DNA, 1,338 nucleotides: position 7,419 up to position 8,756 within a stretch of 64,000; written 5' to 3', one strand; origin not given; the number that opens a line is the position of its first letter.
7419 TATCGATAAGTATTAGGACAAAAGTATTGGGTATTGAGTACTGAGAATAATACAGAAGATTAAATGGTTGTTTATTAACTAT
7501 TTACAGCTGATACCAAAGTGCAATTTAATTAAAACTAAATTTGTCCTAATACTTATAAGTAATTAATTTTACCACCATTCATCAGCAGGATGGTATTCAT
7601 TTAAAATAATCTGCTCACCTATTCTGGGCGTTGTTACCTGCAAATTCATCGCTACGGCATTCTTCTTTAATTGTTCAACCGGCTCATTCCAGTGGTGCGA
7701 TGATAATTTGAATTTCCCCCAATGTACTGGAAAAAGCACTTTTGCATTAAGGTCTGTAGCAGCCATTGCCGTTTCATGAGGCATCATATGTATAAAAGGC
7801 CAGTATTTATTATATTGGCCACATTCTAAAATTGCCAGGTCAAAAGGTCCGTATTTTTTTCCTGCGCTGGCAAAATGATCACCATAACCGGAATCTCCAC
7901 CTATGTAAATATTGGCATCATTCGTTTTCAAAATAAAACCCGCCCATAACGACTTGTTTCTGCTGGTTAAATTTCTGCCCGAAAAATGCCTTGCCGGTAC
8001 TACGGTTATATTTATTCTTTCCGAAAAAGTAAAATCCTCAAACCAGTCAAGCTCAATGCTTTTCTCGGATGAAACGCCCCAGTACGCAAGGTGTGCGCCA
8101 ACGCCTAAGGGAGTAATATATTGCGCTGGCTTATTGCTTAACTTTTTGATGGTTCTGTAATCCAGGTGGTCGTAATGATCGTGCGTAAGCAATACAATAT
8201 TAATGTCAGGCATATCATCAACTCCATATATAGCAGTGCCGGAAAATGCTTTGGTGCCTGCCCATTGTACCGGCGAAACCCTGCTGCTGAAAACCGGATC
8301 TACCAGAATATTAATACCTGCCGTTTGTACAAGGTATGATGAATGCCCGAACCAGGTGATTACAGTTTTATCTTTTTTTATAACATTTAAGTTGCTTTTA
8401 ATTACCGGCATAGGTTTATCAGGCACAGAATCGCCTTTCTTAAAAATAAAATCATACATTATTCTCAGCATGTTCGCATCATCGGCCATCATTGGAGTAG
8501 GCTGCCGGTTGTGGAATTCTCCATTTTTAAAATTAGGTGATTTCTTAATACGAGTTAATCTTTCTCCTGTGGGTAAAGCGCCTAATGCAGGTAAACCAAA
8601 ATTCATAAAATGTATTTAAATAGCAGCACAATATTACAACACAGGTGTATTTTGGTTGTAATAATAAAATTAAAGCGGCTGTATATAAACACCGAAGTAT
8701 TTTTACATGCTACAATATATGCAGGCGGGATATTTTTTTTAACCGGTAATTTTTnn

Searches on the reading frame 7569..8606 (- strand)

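Call 34: search_protein_families(library=pfam, proteins=[window:7569-8606:-])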
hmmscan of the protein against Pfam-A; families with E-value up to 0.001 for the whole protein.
window:7569-8606:- (345 aa): 3 families
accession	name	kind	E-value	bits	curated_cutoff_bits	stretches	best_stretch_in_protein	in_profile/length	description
PF12706.13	Lactamase_B_2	-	6.1e-40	137.4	27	1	99-296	2-200/200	Beta-lactamase superfamily domain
PF13483.12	Lactamase_B_3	-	2.4e-14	54.1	24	1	83-295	2-160/160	Beta-lactamase superfamily domain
PF00753.33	Lactamase_B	-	1.6e-06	28.7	22.7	1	84-147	2-56/196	Metallo-beta-lactamase superfamily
